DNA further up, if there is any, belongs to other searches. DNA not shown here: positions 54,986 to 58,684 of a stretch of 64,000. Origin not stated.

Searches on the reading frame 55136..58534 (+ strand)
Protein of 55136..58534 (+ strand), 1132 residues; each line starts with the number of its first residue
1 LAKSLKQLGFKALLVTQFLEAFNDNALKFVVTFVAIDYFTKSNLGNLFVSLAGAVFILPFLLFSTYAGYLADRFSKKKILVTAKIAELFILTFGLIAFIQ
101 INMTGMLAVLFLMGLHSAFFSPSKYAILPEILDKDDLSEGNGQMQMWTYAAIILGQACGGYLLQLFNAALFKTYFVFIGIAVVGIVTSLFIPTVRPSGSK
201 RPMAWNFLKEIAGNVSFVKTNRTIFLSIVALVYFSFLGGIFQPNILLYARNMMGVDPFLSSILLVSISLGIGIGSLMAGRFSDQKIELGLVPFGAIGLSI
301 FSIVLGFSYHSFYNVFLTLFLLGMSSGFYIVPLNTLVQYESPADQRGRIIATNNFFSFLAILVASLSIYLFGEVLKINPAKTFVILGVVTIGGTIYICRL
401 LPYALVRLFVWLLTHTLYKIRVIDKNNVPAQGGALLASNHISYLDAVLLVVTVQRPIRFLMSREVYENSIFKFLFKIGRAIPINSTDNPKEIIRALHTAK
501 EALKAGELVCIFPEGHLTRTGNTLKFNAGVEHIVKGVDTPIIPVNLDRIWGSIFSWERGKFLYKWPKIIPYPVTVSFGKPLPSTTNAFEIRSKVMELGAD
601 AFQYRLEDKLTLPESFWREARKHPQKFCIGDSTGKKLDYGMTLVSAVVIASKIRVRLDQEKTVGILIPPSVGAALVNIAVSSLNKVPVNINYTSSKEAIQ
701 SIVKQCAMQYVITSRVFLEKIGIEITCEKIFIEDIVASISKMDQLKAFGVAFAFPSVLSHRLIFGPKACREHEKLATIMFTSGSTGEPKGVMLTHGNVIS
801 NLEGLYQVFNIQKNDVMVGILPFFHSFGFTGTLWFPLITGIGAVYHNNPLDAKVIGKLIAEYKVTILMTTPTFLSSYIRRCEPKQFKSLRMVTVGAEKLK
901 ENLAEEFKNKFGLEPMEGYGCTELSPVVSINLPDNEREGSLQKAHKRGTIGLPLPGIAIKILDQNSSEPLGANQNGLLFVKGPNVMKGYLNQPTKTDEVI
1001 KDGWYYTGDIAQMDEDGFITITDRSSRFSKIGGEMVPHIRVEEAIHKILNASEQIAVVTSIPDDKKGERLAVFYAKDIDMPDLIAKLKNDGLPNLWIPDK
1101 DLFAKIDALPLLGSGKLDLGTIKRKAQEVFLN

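Call 57: search_protein_families(library=ncbifam, proteins=[window:55136-58534:+], max_evalue=1e-10)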
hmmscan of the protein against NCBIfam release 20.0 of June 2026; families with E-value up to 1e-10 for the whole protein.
window:55136-58534:+ (1132 aa): 95 families (the best 25 are shown)
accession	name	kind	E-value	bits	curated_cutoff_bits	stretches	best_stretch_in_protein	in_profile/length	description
NF006386.0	PRK08633.1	equivalog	0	1342.4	1221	1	2-1129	3-1144/1147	acyl-[ACP]--phospholipid O-acyltransferase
NF005291.0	PRK06814.1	equivalog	8.1e-218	726.1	1349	1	5-1129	8-1133/1140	acyl-[ACP]--phospholipid O-acyltransferase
NF005959.0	PRK08043.1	equivalog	1.5e-102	344.1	886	1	408-1128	4-713/719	bifunctional acyl-ACP--phospholipid O-acyltransferase/long-chain-fatty-acid--ACP ligase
NF004837.0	PRK06187.1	subfamily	4.9e-84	282.5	476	1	609-1127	7-523/531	long-chain-fatty-acid--CoA ligase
NF004971.0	PRK06334.1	equivalog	2.4e-78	264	847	1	604-1130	13-537/539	long chain fatty acid--[acyl-carrier-protein] ligase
NF005702.0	PRK07514.1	subfamily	1.1e-53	182.3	558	1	619-1127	12-501/506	malonyl-CoA synthase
NF004114.0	PRK05605.1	equivalog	2.1e-53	181.6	766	1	770-1069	218-511/575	long-chain-fatty-acid--CoA ligase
NF004758.0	PRK06087.1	equivalog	8.7e-53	179.5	736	1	611-1118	25-527/548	medium-chain fatty-acid--CoA ligase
NF006182.0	PRK08316.1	subfamily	8.1e-52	176.4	663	1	610-1117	11-508/523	fatty acyl-CoA synthetase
TIGR01923.1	menE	equivalog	4.1e-51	174.2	330.15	1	649-1118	12-438/442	o-succinylbenzoate--CoA ligase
NF006523.0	PRK08974.1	equivalog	6.3e-51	173.2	884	1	698-1076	134-503/561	long-chain-fatty-acid--CoA ligase FadD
NF052269.1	Staph_lig_FadD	equivalog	1.3e-49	168.9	650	1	658-1128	50-495/499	long-chain-fatty-acid--CoA ligase FadD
TIGR01733.1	AA-adenyl-dom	subfamily_domain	5.1e-49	167.2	317.4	1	646-1048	9-401/409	amino acid adenylation domain-containing protein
NF005307.0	PRK06839.1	equivalog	1.1e-48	166.1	748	1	623-1070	15-436/496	o-succinylbenzoate--CoA ligase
NF004229.0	PRK05677.1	subfamily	9.2e-48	163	879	1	698-1075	135-503/563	long-chain-fatty-acid--CoA ligase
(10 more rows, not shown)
